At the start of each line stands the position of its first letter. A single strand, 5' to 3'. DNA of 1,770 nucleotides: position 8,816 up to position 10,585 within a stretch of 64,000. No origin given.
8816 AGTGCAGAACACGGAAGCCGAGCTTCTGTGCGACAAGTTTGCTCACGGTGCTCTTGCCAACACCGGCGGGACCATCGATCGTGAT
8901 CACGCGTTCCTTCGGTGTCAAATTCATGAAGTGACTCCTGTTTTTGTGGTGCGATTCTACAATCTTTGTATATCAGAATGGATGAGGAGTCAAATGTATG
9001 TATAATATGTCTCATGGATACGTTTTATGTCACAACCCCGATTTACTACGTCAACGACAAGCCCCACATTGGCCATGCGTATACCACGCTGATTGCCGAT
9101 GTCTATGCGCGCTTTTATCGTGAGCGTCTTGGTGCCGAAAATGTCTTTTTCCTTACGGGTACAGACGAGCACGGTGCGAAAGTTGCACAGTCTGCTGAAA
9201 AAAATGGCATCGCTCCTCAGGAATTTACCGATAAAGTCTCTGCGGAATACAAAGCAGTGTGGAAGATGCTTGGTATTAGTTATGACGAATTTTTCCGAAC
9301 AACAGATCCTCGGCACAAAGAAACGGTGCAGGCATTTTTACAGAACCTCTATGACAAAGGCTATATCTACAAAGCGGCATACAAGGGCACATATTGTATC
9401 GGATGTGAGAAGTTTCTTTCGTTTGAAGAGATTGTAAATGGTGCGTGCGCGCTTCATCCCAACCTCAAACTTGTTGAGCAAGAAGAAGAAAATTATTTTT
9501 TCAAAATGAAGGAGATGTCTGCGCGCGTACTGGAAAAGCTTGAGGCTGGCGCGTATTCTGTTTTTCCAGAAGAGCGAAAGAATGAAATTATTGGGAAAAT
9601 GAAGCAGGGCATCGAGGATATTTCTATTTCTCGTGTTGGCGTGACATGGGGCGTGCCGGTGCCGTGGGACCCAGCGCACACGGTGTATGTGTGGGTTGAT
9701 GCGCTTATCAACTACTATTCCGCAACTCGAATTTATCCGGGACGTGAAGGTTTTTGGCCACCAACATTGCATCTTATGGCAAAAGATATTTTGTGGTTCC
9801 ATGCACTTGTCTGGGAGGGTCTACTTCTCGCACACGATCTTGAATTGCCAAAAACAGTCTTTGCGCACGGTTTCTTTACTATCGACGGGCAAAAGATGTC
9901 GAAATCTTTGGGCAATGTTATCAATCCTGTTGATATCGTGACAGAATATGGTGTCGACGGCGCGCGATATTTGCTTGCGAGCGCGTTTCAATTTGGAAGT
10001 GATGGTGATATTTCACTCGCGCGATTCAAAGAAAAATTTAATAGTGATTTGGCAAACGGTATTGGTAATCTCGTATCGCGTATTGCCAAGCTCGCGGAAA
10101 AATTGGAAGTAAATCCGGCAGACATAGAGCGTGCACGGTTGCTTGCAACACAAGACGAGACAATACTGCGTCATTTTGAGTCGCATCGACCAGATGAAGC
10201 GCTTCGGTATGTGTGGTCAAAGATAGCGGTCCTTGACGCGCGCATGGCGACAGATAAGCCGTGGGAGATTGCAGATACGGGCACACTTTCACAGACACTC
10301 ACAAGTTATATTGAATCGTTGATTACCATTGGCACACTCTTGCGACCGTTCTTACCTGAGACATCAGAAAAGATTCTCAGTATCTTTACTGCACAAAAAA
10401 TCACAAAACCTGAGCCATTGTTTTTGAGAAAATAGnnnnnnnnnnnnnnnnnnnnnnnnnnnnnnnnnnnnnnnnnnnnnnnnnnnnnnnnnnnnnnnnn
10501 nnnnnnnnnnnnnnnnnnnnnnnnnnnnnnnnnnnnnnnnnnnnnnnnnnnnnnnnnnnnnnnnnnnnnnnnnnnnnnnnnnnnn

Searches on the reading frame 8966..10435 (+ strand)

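Call 5: search_protein_families(library=ncbifam, proteins=[window:8966-10435:+])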
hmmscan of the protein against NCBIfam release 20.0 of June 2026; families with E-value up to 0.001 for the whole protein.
window:8966-10435:+ (489 aa): 18 families
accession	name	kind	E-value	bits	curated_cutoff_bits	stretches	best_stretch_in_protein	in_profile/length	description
NF008900.0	PRK12267.1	equivalog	9.6e-154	513.3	598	1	17-476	3-478/648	methionine--tRNA ligase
TIGR00398.1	metG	equivalog_domain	1.4e-130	436.5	336.35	1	20-478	1-505/530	methionine--tRNA ligase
NF008860.0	PRK11893.2-2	equivalog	8.2e-91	305.7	761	3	19-152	2-134/583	methionine--tRNA ligase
NF001100.0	PRK00133.1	equivalog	5.9e-86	289.5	587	2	147-478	161-506/676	methionine--tRNA ligase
TIGR00422.1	valS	equivalog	1.6e-32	112.5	612.1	2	262-477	476-702/863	valine--tRNA ligase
NF009687.0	PRK13208.1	equivalog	8e-28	97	738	2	18-156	38-189/801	valine--tRNA ligase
NF004349.1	PRK05729.1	equivalog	3.5e-27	95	704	2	263-475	467-684/860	valine--tRNA ligase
NF008957.0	PRK12300.1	subfamily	3e-25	88.4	677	3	293-381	609-695/946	leucine--tRNA ligase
TIGR00396.1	leuS_bact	equivalog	3.3e-25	88.4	548.4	2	20-196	31-208/843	leucine--tRNA ligase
TIGR00392.1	ileS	equivalog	8.7e-24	83.7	621.4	2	277-478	578-793/861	isoleucine--tRNA ligase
TIGR00395.1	leuS_arch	equivalog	1.9e-19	69.2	648.5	1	263-474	571-776/938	leucine--tRNA ligase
NF008859.0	PRK11893.2-1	equivalog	3.3e-19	69.2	553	2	172-480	183-485/498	methionine--tRNA ligase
NF011492.0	PRK14900.1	equivalog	3e-16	58.5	1783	1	263-477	483-710/1044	valine--tRNA ligase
TIGR00435.1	cysS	equivalog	7.7e-15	54.9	340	2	29-142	31-141/466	cysteine--tRNA ligase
NF000540.1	alt_ValS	exception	4.4e-13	48.1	900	1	273-369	535-630/827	valine--tRNA ligase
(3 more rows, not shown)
